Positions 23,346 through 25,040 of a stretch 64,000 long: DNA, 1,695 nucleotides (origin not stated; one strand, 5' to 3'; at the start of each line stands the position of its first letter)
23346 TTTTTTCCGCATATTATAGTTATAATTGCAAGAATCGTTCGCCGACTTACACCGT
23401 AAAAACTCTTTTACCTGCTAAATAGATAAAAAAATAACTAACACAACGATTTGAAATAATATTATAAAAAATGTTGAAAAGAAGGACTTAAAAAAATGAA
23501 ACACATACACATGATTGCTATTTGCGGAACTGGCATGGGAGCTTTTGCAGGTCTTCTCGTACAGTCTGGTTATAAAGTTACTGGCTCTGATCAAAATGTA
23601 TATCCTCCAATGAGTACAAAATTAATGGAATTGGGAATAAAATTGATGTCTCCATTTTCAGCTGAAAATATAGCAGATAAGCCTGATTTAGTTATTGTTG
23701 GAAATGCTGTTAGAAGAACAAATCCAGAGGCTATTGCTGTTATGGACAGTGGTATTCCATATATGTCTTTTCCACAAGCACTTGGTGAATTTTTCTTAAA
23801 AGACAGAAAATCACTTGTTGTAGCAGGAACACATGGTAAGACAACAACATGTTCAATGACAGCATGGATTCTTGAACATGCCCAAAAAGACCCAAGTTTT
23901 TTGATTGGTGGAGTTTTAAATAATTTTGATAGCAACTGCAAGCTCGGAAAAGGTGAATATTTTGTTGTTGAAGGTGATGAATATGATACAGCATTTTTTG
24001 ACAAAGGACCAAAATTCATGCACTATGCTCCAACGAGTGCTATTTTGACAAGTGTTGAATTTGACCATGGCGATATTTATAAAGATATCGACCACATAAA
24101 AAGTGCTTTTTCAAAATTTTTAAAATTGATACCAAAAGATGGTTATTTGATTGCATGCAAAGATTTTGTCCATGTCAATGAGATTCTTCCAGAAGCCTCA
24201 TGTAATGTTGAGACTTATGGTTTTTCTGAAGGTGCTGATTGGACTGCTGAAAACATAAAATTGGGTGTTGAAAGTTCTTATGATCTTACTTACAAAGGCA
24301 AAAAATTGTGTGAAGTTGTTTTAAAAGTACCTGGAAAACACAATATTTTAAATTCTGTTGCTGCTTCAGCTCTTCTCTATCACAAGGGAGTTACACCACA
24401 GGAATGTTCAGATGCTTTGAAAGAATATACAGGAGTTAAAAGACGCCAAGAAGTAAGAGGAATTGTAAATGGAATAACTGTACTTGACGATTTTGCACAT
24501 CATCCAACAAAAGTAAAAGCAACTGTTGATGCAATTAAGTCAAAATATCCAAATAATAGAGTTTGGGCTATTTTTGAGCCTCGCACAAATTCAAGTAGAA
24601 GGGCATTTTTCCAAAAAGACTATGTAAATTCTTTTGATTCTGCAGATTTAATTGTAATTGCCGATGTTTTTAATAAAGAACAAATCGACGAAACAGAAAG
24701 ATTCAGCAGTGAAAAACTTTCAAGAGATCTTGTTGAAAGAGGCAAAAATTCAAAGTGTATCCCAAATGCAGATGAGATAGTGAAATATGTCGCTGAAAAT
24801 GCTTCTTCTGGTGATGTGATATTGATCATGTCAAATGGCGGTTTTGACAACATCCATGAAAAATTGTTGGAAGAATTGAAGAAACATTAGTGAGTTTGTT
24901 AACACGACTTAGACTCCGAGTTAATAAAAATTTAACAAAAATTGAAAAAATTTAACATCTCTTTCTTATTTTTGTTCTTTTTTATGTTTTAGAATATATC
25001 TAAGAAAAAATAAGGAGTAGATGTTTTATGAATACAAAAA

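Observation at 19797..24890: MurU-like and AmgK-like genes clustered with Mpl: a cell-wall recycling / UDP-MurNAc salvage module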

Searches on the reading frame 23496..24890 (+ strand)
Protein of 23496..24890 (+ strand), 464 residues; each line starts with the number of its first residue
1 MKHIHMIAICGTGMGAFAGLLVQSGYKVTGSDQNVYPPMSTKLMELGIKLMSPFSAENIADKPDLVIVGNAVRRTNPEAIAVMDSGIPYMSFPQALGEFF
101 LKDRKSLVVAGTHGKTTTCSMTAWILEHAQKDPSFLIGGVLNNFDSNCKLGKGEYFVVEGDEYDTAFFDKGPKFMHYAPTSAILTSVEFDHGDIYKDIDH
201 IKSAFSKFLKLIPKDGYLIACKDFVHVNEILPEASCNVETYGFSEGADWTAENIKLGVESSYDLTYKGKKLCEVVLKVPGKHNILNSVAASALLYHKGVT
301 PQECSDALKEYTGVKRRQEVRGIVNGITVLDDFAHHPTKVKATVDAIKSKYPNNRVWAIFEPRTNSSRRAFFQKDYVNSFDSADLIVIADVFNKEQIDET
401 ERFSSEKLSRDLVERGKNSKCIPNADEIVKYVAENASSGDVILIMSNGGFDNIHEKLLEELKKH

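Call 3: search_protein_families(library=pfam, proteins=[window:23496-24890:+], max_evalue=0.01)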
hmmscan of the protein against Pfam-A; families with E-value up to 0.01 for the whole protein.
window:23496-24890:+ (464 aa): 3 families
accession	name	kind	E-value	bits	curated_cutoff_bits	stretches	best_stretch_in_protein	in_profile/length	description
PF08245.18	Mur_ligase_M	-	7.5e-25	88.5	24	1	109-293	1-199/200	Mur ligase middle domain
PF01225.30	Mur_ligase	-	6.4e-22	78.2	21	1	3-100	1-91/95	Mur ligase family, catalytic domain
PF02875.26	Mur_ligase_C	-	1.8e-19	71.3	28.4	1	316-448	1-127/127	Mur ligase, glutamate ligase domain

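Call 4: search_protein_families(library=ncbifam, proteins=[window:23496-24890:+], max_evalue=0.01)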
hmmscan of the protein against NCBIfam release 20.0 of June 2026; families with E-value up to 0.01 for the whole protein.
window:23496-24890:+ (464 aa): 26 families (the best 25 are shown)
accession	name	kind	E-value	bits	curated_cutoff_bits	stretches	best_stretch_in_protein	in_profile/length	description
TIGR01081.1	mpl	equivalog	3.5e-133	444.9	388.7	1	3-462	1-448/448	UDP-N-acetylmuramate:L-alanyl-gamma-D-glutamyl-meso-diaminopimelate ligase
TIGR01082.1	murC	equivalog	8.6e-112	374.5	335.1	1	3-457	1-448/449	UDP-N-acetylmuramate--L-alanine ligase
NF011171.0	PRK14573.1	equivalog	1.4e-57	195.1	1015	1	3-457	6-444/809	bifunctional UDP-N-acetylmuramate--L-alanine ligase/D-alanine--D-alanine ligase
NF053645.1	pMurC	equivalog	8.4e-23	80.8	560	2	220-402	258-437/492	pseudomurein biosynthesis peptide ligase pMurC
NF001126.0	PRK00139.1-4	equivalog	2.9e-22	78.9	373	1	181-360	196-374/486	UDP-N-acetylmuramoyl-L-alanyl-D-glutamate--2,6-diaminopimelate ligase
TIGR01087.1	murD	equivalog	4.4e-21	75.5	211.95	1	11-350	6-338/441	UDP-N-acetylmuramoyl-L-alanine--D-glutamate ligase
TIGR01143.1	murF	subfamily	7e-20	71.4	288.6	1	178-359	149-330/418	UDP-N-acetylmuramoyl-tripeptide--D-alanyl-D-alanine ligase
NF053648.1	pMurE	equivalog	1e-19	70.6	600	1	100-455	94-459/464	pseudomurein biosynthesis peptide ligase pMurE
NF008896.0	PRK11929.1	equivalog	1.2e-18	66.4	1023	1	178-348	679-856/965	bifunctional UDP-N-acetylmuramoyl-L-alanyl-D-glutamate--2,6-diaminopimelate ligase MurE/UDP-N-acetylmuramoyl-tripeptide--D-alanyl-D-alanine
NF001124.0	PRK00139.1-2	equivalog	1.5e-18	66.8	476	1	182-446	202-466/500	UDP-N-acetylmuramoyl-L-alanyl-D-glutamate--2,6-diaminopimelate ligase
TIGR01085.1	murE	subfamily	1e-15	57.6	257.3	2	182-448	181-447/472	UDP-N-acetylmuramyl-tripeptide synthetase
NF010628.0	PRK14022.1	equivalog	2.6e-14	52.8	536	1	211-448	232-456/483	UDP-N-acetylmuramoyl-L-alanyl-D-glutamate--L-lysine ligase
NF001123.0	PRK00139.1-1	equivalog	1.1e-11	44.1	586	1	182-448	200-465/493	UDP-N-acetylmuramoyl-L-alanyl-D-glutamate--2,6-diaminopimelate ligase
NF053646.1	pMurD1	equivalog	3.9e-10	39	610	1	283-461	284-458/465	pseudomurein biosynthesis peptide ligase pMurD1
TIGR02068.2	cya_phycin_syn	equivalog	1.4e-09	36.5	850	1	281-447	682-849/862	cyanophycin synthetase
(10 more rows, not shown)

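Call 7: search_solved_structures(query=window:23496-24890:+, max_evalue=1e-10)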
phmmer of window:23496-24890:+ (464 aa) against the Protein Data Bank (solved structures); distinct sequences matched with E-value up to 1e-10: 17.
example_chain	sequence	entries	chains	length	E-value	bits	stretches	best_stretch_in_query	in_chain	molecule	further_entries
3hn7_A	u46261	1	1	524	4.7e-94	318.8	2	3-223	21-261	UDP-N-acetylmuramate-L-alanine ligase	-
9ir5_A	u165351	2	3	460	2.3e-79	270.4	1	3-458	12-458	UDP-N-acetylmuramate--L-alanine ligase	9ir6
6cau_A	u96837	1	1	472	7e-71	242.4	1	1-420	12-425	UDP-N-acetylmuramate--L-alanine ligase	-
4hv4_A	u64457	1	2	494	1.3e-70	241.6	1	2-460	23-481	UDP-N-acetylmuramate--L-alanine ligase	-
2f00_A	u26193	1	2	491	5.6e-70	239.5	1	2-459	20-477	UDP-N-acetylmuramate--L-alanine ligase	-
3eag_A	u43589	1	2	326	6.6e-67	229.3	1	1-316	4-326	UDP-N-acetylmuramate:L-alanyl-gamma-D-glutamyl-meso-diaminopimelate ligase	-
1gqq_A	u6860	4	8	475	1e-66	228.7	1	2-460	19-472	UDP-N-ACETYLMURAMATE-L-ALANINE LIGASE | UDP-N-acetylmuramate--alanine ligase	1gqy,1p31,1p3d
29zm_A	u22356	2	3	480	1.1e-64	222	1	2-454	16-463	UDP-N-acetylmuramate--L-alanine ligase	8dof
9s8i_A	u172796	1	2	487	1.2e-64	221.9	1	2-454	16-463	UDP-N-acetylmuramate--L-alanine ligase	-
6x9f_A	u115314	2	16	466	1.3e-64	221.8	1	2-454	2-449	UDP-N-acetylmuramate--L-alanine ligase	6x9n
8egm_A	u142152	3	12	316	2.5e-50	174.7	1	1-315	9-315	UDP-N-acetylmuramate--L-alanine ligase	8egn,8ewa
5vvw_A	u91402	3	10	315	6e-50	173.4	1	2-315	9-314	UDP-N-acetylmuramate--L-alanine ligase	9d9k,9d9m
7bva_A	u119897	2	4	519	8.8e-49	169.6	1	2-457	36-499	UDP-N-acetylmuramate--L-alanine ligase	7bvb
1j6u_A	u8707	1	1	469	2e-40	142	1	3-445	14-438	UDP-N-acetylmuramate-alanine ligase MurC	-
3mvn_A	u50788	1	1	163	1.2e-24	90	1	312-461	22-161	UDP-N-acetylmuramate:L-alanyl-gamma-D-glutamyl-medo-diaminopimelate ligase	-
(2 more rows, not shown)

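Call 45: search_dna_similar(query=window:23496-24890:+, collection=plasmids, mode=protein, max_rows=15)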
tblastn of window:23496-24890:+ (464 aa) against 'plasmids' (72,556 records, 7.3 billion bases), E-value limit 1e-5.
Records with a match: 92; places in all: 115; records where one place covers at least 80% of the query: 76.
Best place of each record, by identity: <60% 92.
By first word of the organism name: Escherichia 11; Streptomyces 11; Paenibacillus 6; Paracoccus 6; Cytobacillus 5; Acinetobacter 4; Sinorhizobium 4; Klebsiella 3; Proteus 2; Candidatus 2; and 33 more.
By predicted mobility (MOB-suite, as given by PLSDB): non-mobilizable 76; mobilizable 9; conjugative 7.
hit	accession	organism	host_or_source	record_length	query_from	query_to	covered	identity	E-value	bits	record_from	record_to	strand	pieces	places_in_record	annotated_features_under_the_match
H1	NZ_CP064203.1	Acinetobacter baumannii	Homo sapiens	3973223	3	462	99%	41.5%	7e-105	349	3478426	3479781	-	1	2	none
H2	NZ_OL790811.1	Proteus mirabilis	-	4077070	3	461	99%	41.4%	5e-109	361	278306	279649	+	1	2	none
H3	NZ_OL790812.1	Proteus mirabilis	-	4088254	3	461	99%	41.4%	5e-109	361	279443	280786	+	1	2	none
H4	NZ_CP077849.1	Acinetobacter baumannii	Homo sapiens,Rectal swab_P28_BU14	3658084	3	462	99%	41.2%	2e-104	348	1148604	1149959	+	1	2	none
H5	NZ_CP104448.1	Acinetobacter baumannii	Homo sapiens,sputum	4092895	3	462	99%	41.2%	2e-104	348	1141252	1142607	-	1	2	none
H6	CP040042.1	Acinetobacter baumannii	Homo sapiens,blood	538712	3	462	99%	41.2%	4e-104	347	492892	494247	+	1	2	mpl: UDP-N-acetylmuramate:L-alanyl-gamma-D-glutamyl- meso-diaminopimelate ...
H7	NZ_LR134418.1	Legionella adelaidensis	environmental,Cooling tower water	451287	3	461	99%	40.9%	3e-103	345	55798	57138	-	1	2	mpl: UDP-N-acetylmuramate:L-alanyl-gamma-D-glutamyl- meso-diaminopimelate ...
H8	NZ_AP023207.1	Escherichia coli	Homo sapiens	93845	4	463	99%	40.8%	4e-108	359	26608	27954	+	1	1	mpl: UDP-N-acetylmuramate:L-alanyl-gamma-D-glutamyl- meso-diaminopimelate ...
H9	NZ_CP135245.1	Escherichia coli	Food,other,Pig ear pet treat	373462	4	463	99%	40.8%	4e-108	359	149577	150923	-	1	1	mpl: UDP-N-acetylmuramate:L-alanyl-gamma-D-glutamyl- meso-diaminopimelate ...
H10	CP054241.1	Escherichia coli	Homo sapiens,bone infection of foot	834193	4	463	99%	40.8%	4e-108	359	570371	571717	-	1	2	mpl: UDP-N-acetylmuramate:L-alanyl-gamma-D-glutamyl- meso-diaminopimelate ...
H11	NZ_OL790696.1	Escherichia coli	-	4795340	4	463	99%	40.8%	4e-108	359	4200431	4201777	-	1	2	none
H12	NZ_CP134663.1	Escherichia coli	Larus michahellis,bacteria,cloaca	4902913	4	463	99%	40.8%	4e-108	359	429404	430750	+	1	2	none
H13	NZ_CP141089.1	Escherichia coli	Homo sapiens,Infected Human Urine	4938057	4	463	99%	40.8%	4e-108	359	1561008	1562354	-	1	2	none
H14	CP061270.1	Escherichia coli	Sheep,cell culture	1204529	4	463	99%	40.8%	5e-108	358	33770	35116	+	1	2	mpl: UDP-N-acetylmuramate:L-alanyl-gamma-D-glutamyl- meso-diaminopimelate ...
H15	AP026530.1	Escherichia coli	whole organism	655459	4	463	99%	40.6%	9e-108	358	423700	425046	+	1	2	mpl: UDP-N-acetylmuramate--L-alanyl-gamma-D-glutamyl- ...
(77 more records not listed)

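Call 75: get_annotated_region(hit=H8, flank=300)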
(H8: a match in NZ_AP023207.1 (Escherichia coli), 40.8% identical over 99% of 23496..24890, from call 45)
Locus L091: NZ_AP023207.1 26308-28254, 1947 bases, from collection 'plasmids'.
description: Escherichia coli strain TUM18781 plasmid pMTY18781-2, complete sequence
organism: Escherichia coli (NCBI taxid 562)
taxonomy: Bacteria; Pseudomonadota; Gammaproteobacteria; Enterobacterales; Enterobacteriaceae; Escherichia; Escherichia coli
host: -; source: Homo sapiens; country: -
typing (MOB-suite, as given by PLSDB): non-mobilizable
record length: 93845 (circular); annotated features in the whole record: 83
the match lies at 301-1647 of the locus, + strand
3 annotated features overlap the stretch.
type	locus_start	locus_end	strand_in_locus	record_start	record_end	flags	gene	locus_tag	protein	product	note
CDS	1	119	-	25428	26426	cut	fbp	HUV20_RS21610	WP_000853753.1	class 1 fructose-bisphosphatase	GO:0005975 - carbohydrate metabolic process [Evidence IEA]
CDS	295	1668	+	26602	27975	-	mpl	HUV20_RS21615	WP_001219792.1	UDP-N-acetylmuramate:L-alanyl-gamma-D-glutamyl- meso-diaminopimelate ligase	GO:0009252 - peptidoglycan biosynthetic process [Evidence IEA]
CDS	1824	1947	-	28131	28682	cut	yjgA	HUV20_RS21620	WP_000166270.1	ribosome biogenesis factor YjgA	GO:0042254 - ribosome biogenesis [Evidence IEA]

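Call 76: search_protein_families(library=ncbifam, proteins=[L091:295-1668:+], max_evalue=1e-40)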
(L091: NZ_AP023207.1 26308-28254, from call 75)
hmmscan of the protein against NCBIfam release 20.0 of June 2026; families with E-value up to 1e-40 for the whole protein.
L091:295-1668:+ (457 aa): 2 families
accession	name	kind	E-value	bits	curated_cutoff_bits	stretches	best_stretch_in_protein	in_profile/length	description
TIGR01081.1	mpl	equivalog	8.4e-276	915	388.7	1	2-449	1-447/448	UDP-N-acetylmuramate:L-alanyl-gamma-D-glutamyl-meso-diaminopimelate ligase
TIGR01082.1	murC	equivalog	3.8e-81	273.5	335.1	1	2-445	1-448/449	UDP-N-acetylmuramate--L-alanine ligase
